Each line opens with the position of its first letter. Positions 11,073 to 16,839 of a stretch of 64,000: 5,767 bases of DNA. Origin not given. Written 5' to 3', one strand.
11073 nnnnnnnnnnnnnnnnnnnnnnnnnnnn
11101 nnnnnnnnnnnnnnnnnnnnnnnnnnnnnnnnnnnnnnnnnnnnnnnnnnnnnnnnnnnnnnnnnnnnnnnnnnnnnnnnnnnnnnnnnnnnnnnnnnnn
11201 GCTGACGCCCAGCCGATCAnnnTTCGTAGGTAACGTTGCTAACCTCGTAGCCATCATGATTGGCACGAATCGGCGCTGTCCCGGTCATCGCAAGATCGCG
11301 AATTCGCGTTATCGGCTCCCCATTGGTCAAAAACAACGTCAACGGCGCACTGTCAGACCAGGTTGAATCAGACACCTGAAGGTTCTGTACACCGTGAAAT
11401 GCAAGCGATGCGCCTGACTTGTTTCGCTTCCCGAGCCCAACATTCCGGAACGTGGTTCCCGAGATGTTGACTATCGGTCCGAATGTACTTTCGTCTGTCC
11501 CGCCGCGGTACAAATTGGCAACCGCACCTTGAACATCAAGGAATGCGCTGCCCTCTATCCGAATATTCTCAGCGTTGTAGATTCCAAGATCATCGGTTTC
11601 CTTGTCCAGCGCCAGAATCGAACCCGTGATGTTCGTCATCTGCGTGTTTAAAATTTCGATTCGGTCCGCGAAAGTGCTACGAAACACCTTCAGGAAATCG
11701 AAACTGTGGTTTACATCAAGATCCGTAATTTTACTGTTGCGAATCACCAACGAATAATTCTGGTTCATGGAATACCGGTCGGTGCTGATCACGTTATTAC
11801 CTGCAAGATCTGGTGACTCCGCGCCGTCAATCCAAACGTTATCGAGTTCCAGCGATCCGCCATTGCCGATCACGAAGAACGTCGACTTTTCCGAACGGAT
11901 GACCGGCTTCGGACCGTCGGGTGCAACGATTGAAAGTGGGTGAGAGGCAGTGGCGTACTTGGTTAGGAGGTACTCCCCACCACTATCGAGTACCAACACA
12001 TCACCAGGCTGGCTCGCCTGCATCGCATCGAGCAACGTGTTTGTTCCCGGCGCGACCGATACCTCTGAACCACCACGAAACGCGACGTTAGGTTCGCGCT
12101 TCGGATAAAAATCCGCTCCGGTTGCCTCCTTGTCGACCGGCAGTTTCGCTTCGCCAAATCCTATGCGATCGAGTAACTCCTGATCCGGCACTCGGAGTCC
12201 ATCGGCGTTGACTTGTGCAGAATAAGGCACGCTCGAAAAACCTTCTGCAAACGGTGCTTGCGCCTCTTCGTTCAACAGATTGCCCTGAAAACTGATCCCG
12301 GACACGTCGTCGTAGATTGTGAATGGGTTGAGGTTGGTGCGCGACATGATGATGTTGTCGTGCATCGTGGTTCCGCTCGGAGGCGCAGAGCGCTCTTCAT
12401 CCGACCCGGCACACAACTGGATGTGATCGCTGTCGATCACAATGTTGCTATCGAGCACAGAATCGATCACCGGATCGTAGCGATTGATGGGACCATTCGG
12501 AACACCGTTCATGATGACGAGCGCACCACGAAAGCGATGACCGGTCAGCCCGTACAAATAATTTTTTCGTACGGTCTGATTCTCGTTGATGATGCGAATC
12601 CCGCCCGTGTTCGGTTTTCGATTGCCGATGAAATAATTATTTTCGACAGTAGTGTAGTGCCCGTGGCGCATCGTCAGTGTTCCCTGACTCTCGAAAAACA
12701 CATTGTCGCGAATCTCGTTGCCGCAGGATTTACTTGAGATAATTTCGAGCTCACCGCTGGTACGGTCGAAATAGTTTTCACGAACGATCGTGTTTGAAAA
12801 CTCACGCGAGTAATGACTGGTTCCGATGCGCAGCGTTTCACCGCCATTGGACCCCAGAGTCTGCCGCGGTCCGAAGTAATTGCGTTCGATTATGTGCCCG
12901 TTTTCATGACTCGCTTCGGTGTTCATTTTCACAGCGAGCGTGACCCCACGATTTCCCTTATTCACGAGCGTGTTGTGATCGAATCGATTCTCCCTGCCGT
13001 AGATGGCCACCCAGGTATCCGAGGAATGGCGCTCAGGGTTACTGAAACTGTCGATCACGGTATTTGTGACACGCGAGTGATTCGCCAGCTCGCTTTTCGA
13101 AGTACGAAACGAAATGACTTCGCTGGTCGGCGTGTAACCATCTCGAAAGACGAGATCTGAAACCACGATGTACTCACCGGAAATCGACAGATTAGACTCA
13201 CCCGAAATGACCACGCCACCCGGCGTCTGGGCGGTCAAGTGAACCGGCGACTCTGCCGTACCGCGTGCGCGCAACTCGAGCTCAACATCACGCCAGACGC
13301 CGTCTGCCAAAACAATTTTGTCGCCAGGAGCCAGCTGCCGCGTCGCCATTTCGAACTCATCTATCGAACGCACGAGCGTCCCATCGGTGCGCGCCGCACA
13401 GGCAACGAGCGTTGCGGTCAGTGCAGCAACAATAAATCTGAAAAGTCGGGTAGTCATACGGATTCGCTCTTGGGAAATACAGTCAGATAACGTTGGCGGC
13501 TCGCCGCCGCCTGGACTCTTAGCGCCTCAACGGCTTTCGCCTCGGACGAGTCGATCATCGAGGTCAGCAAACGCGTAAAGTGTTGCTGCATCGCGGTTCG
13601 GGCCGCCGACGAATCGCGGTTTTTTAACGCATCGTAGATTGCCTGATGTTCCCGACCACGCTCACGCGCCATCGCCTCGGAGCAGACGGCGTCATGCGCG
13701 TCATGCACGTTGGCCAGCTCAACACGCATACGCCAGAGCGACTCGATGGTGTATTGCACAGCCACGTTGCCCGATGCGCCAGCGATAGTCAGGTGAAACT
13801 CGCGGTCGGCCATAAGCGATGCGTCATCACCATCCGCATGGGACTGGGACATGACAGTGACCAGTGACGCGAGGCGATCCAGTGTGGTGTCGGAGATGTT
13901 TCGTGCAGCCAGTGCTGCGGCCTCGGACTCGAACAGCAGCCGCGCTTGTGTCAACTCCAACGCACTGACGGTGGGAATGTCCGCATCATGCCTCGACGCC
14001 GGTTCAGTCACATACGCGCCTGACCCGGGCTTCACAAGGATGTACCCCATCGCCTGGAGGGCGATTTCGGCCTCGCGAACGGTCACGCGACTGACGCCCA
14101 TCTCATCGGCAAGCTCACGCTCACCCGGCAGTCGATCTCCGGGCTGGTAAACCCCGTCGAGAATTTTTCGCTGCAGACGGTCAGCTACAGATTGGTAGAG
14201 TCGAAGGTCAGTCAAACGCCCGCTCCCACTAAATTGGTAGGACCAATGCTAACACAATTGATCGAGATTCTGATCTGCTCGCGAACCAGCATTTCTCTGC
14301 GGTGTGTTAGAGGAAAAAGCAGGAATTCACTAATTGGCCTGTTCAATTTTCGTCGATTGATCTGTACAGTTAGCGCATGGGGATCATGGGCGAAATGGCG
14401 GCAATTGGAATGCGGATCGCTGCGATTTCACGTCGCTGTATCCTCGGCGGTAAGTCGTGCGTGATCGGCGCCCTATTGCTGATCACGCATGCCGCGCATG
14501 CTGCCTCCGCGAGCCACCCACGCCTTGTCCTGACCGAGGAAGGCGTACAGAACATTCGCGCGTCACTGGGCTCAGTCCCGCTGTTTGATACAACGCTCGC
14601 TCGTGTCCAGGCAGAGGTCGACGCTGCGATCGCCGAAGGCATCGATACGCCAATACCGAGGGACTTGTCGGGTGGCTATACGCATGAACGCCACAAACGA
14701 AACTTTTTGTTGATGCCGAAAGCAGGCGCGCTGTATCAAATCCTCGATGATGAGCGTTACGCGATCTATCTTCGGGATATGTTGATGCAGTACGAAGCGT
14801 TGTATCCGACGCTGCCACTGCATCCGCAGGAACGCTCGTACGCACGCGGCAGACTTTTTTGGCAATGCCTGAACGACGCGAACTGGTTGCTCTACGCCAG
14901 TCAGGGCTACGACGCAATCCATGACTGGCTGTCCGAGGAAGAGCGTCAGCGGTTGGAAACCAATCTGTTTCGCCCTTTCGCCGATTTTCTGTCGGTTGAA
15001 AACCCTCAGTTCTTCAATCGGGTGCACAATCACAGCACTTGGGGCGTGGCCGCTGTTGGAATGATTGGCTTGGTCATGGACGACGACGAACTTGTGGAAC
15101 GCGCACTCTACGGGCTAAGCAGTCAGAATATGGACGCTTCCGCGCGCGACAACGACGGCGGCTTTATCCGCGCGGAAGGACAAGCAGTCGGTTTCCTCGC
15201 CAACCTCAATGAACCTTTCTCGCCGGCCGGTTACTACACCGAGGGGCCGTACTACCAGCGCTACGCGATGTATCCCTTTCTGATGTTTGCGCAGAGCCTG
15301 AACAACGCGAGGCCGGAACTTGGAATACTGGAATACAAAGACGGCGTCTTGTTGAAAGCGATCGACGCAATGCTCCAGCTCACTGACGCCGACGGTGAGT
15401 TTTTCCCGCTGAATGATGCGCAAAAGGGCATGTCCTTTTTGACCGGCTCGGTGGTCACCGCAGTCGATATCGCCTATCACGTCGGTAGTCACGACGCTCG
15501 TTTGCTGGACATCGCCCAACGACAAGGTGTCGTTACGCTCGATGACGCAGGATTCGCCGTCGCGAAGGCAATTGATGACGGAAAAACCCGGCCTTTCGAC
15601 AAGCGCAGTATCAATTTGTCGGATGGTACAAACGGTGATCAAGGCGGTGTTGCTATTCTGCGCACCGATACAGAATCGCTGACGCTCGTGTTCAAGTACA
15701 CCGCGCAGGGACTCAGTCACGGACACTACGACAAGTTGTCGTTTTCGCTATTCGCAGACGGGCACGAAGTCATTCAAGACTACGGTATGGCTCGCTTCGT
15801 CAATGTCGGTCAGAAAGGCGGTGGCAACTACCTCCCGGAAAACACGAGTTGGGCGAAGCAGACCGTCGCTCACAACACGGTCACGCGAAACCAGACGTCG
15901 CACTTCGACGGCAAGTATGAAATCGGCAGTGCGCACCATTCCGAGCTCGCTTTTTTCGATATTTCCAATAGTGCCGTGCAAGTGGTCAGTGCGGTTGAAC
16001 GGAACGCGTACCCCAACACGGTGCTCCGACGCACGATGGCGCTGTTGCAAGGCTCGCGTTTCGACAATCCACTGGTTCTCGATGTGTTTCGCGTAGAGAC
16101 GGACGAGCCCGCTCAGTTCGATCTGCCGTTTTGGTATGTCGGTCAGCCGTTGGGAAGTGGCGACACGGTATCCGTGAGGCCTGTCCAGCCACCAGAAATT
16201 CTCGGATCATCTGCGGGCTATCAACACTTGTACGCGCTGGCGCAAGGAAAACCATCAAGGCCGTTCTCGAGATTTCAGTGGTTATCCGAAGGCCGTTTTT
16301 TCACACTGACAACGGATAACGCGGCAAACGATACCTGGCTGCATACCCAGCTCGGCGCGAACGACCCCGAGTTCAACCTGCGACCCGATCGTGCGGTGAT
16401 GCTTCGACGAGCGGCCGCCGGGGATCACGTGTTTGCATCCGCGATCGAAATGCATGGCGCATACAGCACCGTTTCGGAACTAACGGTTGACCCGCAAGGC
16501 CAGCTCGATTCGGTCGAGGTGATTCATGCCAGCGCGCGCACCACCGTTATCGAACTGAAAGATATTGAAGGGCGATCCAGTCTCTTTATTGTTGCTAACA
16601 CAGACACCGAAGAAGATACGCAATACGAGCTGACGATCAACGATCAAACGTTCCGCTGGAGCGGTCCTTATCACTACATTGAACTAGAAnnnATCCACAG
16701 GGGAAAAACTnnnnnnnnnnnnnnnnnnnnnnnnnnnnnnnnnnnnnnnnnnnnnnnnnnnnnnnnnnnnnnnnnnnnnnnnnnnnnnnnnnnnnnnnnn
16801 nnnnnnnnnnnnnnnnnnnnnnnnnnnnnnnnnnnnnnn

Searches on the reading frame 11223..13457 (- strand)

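Call 12: search_protein_families(library=pfam, proteins=[window:11223-13457:-], max_evalue=0.00001)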
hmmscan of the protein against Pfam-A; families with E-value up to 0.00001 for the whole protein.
window:11223-13457:- (745 aa): 1 family
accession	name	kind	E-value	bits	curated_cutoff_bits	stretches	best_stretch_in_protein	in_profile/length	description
PF14592.12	Chondroitinas_B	-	1.9e-111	373.5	24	1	29-401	1-386/426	Chondroitinase B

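Call 60: search_protein_families(library=ncbifam, proteins=[window:11223-13457:-], max_evalue=0.001)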
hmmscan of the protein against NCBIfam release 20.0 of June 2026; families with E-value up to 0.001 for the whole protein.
window:11223-13457:- (745 aa): 0 families

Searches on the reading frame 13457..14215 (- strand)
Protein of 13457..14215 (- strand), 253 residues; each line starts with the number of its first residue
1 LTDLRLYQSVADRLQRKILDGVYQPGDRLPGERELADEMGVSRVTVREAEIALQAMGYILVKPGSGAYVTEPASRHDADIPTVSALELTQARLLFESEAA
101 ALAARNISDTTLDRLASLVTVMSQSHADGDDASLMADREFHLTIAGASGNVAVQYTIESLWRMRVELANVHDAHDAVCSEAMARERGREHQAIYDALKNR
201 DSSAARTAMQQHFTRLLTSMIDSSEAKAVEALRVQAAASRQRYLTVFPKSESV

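Call 12: search_protein_families(library=pfam, proteins=[window:13457-14215:-], max_evalue=0.00001)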
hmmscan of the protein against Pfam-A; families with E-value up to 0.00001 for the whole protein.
window:13457-14215:- (253 aa): 2 families
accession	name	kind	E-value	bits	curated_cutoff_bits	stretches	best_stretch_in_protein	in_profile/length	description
PF07729.17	FCD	-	2.3e-22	80.2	24.3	1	87-214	1-124/125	FCD domain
PF00392.27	GntR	-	3.5e-22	78.3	27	1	6-69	1-64/64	Bacterial regulatory proteins, gntR family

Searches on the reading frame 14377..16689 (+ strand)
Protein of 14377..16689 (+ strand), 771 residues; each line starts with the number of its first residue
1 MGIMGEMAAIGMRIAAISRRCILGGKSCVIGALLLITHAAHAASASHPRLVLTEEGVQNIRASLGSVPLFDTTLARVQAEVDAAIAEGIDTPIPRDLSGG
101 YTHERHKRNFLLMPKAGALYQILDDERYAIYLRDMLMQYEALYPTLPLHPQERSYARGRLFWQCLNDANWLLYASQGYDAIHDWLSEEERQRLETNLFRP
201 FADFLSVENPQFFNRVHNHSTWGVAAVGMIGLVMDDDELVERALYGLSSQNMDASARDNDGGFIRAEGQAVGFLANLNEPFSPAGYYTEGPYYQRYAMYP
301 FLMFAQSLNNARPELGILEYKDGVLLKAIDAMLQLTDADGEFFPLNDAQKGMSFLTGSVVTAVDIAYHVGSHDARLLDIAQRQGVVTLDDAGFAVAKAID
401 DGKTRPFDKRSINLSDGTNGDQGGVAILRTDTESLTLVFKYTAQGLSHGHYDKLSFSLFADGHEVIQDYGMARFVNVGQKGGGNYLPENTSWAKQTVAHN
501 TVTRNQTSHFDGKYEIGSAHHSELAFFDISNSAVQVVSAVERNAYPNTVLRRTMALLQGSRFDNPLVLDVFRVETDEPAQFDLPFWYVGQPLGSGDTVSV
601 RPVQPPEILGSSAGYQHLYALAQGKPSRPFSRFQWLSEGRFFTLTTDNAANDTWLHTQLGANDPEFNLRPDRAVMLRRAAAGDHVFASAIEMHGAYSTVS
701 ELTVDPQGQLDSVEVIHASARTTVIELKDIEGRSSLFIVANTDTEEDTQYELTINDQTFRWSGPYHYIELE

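Call 12: search_protein_families(library=pfam, proteins=[window:14377-16689:+], max_evalue=0.00001)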
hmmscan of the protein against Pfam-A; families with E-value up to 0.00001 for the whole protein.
window:14377-16689:+ (771 aa): 2 families
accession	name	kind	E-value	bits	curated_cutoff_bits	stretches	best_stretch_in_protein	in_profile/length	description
PF07940.18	Hepar_II_III_C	-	1.3e-24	87.5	24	1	416-586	5-164/237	Heparinase II/III-like, C-terminal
PF05426.18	Alginate_lyase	-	6.8e-12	45.9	22.2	1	118-341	67-273/275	Alginate lyase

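Call 60: search_protein_families(library=ncbifam, proteins=[window:14377-16689:+], max_evalue=0.001)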
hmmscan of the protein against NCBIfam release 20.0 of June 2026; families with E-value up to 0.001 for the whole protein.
window:14377-16689:+ (771 aa): 1 family
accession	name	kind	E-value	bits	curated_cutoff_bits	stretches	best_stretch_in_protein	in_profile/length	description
NF042990.1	olalg_lyase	equivalog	8e-201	669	1400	1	39-767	20-724/727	oligoalginate lyase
